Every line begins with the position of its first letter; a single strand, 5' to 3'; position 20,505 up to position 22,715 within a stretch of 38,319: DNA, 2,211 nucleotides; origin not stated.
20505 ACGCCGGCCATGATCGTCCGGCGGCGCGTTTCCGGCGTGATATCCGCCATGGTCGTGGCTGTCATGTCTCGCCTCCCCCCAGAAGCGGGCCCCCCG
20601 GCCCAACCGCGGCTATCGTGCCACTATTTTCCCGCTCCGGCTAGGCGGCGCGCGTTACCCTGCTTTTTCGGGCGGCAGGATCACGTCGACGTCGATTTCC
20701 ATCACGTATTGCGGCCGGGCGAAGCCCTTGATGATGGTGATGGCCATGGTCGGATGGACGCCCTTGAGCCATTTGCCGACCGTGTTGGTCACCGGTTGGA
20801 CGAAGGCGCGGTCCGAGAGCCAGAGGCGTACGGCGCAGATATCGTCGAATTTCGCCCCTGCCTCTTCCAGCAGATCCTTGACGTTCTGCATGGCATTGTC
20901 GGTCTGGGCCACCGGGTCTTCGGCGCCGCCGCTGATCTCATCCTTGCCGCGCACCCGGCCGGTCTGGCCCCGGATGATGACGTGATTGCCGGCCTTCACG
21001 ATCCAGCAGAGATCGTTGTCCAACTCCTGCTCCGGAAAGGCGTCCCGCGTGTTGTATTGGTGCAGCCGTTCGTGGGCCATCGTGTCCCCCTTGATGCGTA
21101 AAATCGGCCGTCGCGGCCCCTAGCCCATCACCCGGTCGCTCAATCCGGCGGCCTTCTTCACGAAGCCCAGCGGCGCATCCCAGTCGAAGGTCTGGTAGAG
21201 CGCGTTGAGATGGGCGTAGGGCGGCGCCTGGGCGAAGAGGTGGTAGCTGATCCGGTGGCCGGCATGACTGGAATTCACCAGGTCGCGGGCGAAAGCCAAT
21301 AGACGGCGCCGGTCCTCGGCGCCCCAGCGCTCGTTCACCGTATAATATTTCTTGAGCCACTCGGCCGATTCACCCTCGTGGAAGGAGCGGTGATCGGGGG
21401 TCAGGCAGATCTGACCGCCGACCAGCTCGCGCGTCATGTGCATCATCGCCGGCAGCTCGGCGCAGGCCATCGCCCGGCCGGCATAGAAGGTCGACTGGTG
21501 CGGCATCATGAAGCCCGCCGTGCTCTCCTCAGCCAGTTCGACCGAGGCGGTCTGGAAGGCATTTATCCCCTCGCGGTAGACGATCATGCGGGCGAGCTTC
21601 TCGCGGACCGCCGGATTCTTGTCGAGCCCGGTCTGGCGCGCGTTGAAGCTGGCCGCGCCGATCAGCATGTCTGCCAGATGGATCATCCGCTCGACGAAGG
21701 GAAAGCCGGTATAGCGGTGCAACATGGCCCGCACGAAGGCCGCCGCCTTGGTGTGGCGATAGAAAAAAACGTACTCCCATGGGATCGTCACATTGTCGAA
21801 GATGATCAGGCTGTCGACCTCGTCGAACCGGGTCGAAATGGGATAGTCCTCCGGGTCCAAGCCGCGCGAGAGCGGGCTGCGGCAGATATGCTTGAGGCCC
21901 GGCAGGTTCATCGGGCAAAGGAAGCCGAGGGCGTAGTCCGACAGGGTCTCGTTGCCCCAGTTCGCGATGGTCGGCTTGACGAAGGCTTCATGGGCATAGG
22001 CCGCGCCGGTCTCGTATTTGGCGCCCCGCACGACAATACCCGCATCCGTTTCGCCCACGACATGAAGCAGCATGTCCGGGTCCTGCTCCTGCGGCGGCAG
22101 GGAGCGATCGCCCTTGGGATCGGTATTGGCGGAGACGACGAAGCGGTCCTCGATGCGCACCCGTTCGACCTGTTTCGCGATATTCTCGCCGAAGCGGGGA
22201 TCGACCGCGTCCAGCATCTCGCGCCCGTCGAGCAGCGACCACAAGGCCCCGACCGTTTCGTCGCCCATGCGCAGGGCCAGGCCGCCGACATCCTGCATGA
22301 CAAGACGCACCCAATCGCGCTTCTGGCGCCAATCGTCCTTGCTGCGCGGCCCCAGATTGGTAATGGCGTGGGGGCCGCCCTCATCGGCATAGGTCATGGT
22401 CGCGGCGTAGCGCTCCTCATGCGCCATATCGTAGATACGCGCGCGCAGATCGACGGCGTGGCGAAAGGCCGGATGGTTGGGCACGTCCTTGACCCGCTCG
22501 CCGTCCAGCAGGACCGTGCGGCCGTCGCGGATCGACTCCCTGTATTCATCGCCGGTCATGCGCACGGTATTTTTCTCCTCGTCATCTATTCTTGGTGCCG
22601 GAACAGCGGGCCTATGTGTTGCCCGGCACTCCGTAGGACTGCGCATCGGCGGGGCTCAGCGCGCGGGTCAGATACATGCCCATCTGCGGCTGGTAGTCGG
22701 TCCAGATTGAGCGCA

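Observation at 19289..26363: Two tandem HpaB-like oxygenase + RidA modules flanking a DUF1028 Ntn-hydrolase, with an MFS transporter and divergent LysR: an unassigned catabolic operon with no flavin reductase in cis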

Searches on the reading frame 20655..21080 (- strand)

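Call 3: search_protein_families(library=pfam, proteins=[window:20655-21080:-])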
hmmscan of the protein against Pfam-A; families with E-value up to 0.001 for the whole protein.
window:20655-21080:- (141 aa): 1 family
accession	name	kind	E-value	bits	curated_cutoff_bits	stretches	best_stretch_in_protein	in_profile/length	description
PF01042.26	Ribonuc_L-PSP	-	2.2e-11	44.3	27.3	1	28-133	15-119/121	Endoribonuclease L-PSP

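Call 4: search_protein_families(library=ncbifam, proteins=[window:20655-21080:-])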
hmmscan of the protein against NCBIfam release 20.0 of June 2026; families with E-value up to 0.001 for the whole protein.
window:20655-21080:- (141 aa): 2 families
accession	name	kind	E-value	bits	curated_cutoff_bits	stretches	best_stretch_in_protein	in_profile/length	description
TIGR00004.1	TIGR00004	subfamily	7.6e-08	32.6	106.25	1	28-123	20-114/125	Rid family detoxifying hydrolase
TIGR03610.1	RutC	equivalog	4.8e-05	23.5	169.1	1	53-129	45-120/127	pyrimidine utilization protein C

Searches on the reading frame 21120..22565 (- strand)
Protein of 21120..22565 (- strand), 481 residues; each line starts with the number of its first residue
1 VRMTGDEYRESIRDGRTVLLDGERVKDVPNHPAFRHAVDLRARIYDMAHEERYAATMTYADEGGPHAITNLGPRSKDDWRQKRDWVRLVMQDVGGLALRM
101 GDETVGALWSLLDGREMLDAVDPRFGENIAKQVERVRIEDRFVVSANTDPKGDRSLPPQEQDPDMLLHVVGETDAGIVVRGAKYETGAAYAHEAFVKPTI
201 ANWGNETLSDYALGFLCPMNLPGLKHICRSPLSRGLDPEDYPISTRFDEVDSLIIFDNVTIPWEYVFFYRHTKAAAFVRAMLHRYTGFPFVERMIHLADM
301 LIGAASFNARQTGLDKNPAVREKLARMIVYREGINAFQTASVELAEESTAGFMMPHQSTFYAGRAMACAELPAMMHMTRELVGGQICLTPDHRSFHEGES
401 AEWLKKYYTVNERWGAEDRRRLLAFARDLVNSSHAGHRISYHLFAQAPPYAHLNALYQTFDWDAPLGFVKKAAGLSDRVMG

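Call 3: search_protein_families(library=pfam, proteins=[window:21120-22565:-])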
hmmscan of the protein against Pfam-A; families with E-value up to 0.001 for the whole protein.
window:21120-22565:- (481 aa): 2 families
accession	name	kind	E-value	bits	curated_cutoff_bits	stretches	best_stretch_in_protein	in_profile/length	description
PF11794.13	HpaB_N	-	6.9e-81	272.2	35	1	4-267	1-269/270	4-hydroxyphenylacetate 3-hydroxylase N terminal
PF03241.18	HpaB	-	5.2e-48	163.3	25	1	277-474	6-202/202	4-hydroxyphenylacetate 3-hydroxylase C terminal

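Call 4: search_protein_families(library=ncbifam, proteins=[window:21120-22565:-])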
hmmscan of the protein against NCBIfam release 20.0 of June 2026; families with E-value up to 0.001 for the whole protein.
window:21120-22565:- (481 aa): 2 families
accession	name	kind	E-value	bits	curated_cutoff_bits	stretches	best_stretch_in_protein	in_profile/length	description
TIGR02309.1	HpaB-1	equivalog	8.1e-70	236.2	480.2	1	4-463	3-464/477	4-hydroxyphenylacetate 3-monooxygenase, oxygenase component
TIGR02310.1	HpaB-2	equivalog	3e-47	161.5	885.2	1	3-443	13-458/519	4-hydroxyphenylacetate 3-monooxygenase, oxygenase component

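Call 24: find_homologous_proteins(query=window:21120-22565:-, max_evalue=1e-20)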
Query window:21120-22565:- (481 aa): 6040 proteins with E <= 1e-20 among 8000 candidates; the best 120 are listed.
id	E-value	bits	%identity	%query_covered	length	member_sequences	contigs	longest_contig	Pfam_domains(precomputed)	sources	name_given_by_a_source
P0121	0.0e+0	1118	100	100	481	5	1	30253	PF03241.19,PF11794.14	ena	-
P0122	0.0e+0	1068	95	100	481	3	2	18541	PF03241.19,PF11794.14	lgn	-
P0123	0.0e+0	1060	95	100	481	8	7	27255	PF03241.19,PF11794.14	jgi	jgi:4-hydroxyphenylacetate 3-monooxygenase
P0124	7.8e-245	831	74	100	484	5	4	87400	PF03241.19,PF11794.14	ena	-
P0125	2.1e-233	794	71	100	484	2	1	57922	PF03241.19,PF11794.14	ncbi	ncbi:MAG: 4-hydroxyphenylacetate 3-hydroxylase family protein [Alphaproteobacteria bacterium]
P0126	9.2e-233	791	70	100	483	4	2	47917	PF03241.19,PF11794.14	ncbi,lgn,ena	-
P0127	6.3e-231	785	70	100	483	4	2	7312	PF03241.19,PF11794.14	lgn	-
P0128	2.9e-229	780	69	100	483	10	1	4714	PF03241.19,PF11794.14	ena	-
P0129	7.8e-229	778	69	100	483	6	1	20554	PF03241.19,PF11794.14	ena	-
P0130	6.3e-223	759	67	100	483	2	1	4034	PF03241.19,PF11794.14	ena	-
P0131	2.1e-215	734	65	100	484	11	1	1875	PF03241.19,PF11794.14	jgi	jgi:4-hydroxyphenylacetate 3-monooxygenase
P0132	1.9e-214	731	65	100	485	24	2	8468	PF03241.19,PF11794.14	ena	-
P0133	1.5e-213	728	64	100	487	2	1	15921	PF03241.19,PF11794.14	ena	-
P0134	2.6e-213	727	65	100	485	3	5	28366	PF03241.19,PF11794.14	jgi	-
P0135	1.3e-212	725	65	100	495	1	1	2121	PF03241.19,PF11794.14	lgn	-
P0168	7.1e-208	709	62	100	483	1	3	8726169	PF03241.19,PF11794.14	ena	-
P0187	8.3e-207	706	63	100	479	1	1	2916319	PF03241.19,PF11794.14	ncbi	-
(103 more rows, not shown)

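Call 25: find_encoding_contigs(protein=P0124, flank=9000, max_places=2)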
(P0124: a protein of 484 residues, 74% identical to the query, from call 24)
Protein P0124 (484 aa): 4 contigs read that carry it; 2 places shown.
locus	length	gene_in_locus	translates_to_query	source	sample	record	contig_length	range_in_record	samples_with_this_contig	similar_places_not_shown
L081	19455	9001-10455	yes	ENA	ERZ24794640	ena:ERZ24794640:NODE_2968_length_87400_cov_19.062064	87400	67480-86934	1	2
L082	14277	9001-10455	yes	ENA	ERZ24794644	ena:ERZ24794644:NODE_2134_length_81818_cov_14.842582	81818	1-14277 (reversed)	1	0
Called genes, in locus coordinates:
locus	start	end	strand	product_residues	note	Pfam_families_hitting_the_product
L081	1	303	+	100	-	-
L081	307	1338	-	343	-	PF02812:ELFV_dehydrog_N, PF00208:ELFV_dehydrog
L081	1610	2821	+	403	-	PF00282:Pyridoxal_deC, PF01041:DegT_DnrJ_EryC1, PF00266:Aminotran_5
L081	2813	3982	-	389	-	PF00465:Fe-ADH, PF13685:Fe-ADH_2, PF25137:ADH_Fe_C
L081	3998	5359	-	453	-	PF00120:Gln-synt_C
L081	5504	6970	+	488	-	PF11794:HpaB_N, PF03241:HpaB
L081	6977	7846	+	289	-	PF05721:PhyH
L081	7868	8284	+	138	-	PF01042:Ribonuc_L-PSP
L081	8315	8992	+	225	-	PF06267:DUF1028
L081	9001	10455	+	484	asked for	PF11794:HpaB_N, PF03241:HpaB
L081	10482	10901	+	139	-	PF01042:Ribonuc_L-PSP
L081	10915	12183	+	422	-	PF00083:Sugar_tr, PF07690:MFS_1, PF00083:Sugar_tr, PF07690:MFS_1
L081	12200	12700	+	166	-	-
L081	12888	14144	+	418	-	PF00070:Pyr_redox (faint), PF01266:DAO, PF07992:Pyr_redox_2 (faint), PF13450:NAD_binding_8 (weak)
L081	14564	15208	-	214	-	PF00440:TetR_N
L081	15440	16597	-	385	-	PF01266:DAO, PF03486:HI0933_like (faint), PF07992:Pyr_redox_2 (faint), PF13450:NAD_binding_8 (faint)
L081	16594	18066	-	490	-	PF13510:Fer2_4, PF07992:Pyr_redox_2, PF04324:Fer2_BFD (weak), PF17806:SO_alpha_A3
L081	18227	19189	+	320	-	PF00491:Arginase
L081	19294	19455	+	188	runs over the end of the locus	PF13279:4HBT_2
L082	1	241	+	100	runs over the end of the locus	-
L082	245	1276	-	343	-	PF02812:ELFV_dehydrog_N, PF00208:ELFV_dehydrog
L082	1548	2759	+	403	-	PF00282:Pyridoxal_deC, PF01041:DegT_DnrJ_EryC1, PF00266:Aminotran_5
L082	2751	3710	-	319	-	PF00465:Fe-ADH, PF25137:ADH_Fe_C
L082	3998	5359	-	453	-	PF00120:Gln-synt_C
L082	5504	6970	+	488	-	PF11794:HpaB_N, PF03241:HpaB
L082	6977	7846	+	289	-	PF05721:PhyH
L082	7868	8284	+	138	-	PF01042:Ribonuc_L-PSP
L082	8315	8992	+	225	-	PF06267:DUF1028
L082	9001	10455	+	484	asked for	PF11794:HpaB_N, PF03241:HpaB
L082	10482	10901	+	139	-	PF01042:Ribonuc_L-PSP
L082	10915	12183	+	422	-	PF00083:Sugar_tr, PF07690:MFS_1, PF00083:Sugar_tr, PF07690:MFS_1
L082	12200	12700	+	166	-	-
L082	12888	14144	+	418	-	PF00070:Pyr_redox (faint), PF01266:DAO, PF07992:Pyr_redox_2 (faint), PF13450:NAD_binding_8 (weak)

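Call 26: find_encoding_contigs(protein=P0125, flank=9000, max_places=2)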
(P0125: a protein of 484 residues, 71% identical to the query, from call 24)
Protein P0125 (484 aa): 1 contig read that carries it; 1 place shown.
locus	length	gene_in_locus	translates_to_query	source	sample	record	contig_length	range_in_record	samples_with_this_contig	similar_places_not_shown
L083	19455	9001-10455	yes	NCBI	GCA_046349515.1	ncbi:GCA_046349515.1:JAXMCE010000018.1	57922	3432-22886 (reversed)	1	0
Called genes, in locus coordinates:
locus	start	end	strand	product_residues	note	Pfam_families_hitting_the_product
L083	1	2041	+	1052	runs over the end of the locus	PF18327:PRODH (weak), PF14850:Pro_dh-DNA_bdg, PF01619:Pro_dh, PF00171:Aldedh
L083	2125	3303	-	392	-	PF00465:Fe-ADH, PF13685:Fe-ADH_2, PF25137:ADH_Fe_C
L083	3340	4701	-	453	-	PF00120:Gln-synt_C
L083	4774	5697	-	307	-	PF00126:HTH_1, PF03466:LysR_substrate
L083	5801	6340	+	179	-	PF01613:Flavin_Reduct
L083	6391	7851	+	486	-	PF11794:HpaB_N, PF03241:HpaB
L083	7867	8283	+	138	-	PF01042:Ribonuc_L-PSP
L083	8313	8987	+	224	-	PF06267:DUF1028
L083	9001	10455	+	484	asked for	PF11794:HpaB_N, PF03241:HpaB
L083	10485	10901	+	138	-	PF01042:Ribonuc_L-PSP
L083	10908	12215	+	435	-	PF00083:Sugar_tr, PF07690:MFS_1, PF00083:Sugar_tr, PF07690:MFS_1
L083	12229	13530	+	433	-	PF00083:Sugar_tr, PF07690:MFS_1, PF00083:Sugar_tr, PF07690:MFS_1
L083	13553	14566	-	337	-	PF02626:CT_A_B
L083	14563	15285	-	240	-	PF02682:CT_C_D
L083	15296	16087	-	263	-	PF03746:LamB_YcsF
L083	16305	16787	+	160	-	PF06271:RDD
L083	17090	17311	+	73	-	-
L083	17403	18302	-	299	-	PF08238:Sel1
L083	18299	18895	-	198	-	PF01323:DSBA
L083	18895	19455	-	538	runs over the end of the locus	PF00501:AMP-binding, PF13193:AMP-binding_C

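Call 30: find_encoding_contigs(protein=P0187, flank=9000, max_places=1)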
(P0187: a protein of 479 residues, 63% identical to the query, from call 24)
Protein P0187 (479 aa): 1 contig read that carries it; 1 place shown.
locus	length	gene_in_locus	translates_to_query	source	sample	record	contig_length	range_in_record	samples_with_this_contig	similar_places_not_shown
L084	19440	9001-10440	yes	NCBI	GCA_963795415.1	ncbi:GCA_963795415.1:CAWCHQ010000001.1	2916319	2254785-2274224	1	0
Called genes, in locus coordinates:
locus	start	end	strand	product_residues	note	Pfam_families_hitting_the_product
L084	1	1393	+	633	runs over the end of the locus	PF00498:FHA (weak), PF00005:ABC_tran, PF02463:SMC_N (faint), PF13191:AAA_16 (weak), PF13304:AAA_21 (faint), PF01061:ABC2_membrane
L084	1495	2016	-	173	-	PF02417:Chromate_transp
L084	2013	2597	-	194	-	PF02417:Chromate_transp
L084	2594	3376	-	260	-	PF00106:adh_short, PF08659:KR, PF13561:adh_short_C2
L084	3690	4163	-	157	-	PF13279:4HBT_2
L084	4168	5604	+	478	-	PF00083:Sugar_tr, PF07690:MFS_1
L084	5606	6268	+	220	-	PF01292:Ni_hydr_CYTB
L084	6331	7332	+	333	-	PF00892:EamA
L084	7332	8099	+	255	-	PF14023:Bestrophin-like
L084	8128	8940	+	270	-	-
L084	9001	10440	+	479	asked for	PF11794:HpaB_N, PF03241:HpaB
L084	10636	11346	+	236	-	PF08238:Sel1 (faint)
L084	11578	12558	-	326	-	PF05598:DUF772, PF01609:DDE_Tnp_1, PF13359:DDE_Tnp_4, PF13612:DDE_Tnp_1_3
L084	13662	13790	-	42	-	-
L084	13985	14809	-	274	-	PF02653:BPD_transp_2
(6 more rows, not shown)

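Call 31: find_encoding_contigs(protein=P0168, flank=9000, max_places=1)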
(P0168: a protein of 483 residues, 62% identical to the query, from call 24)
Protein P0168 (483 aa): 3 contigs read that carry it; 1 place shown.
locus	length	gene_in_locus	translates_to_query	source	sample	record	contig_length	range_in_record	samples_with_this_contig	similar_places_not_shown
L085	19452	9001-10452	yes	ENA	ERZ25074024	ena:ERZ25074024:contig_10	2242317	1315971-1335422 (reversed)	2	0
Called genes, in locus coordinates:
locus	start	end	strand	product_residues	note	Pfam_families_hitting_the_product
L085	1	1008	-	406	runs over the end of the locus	PF14306:PUA_2, PF01747:ATP-sulfurylase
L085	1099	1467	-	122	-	-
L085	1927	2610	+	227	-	PF04012:PspA_IM30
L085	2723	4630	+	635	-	-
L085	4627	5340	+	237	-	-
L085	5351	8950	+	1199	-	-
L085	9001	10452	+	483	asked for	PF11794:HpaB_N, PF03241:HpaB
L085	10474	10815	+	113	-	-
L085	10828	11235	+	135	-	PF01042:Ribonuc_L-PSP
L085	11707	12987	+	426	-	PF13289:SIR2_2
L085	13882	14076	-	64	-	-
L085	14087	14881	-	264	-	PF01695:IstB_IS21, PF00004:AAA (faint)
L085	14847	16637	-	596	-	PF00665:rve (weak), PF22483:Mu-transpos_C_2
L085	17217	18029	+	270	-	PF00069:Pkinase, PF07714:PK_Tyr_Ser-Thr (weak), PF16697:Yop-YscD_cpl, PF00498:FHA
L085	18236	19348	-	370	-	PF00355:Rieske, PF00848:Ring_hydroxyl_A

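Call 81: search_protein_families(library=pfam, proteins=[L081:12200-12700:+])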
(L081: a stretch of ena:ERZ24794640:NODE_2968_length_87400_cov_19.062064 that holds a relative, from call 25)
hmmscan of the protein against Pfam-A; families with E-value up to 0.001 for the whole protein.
L081:12200-12700:+ (166 aa): 0 families
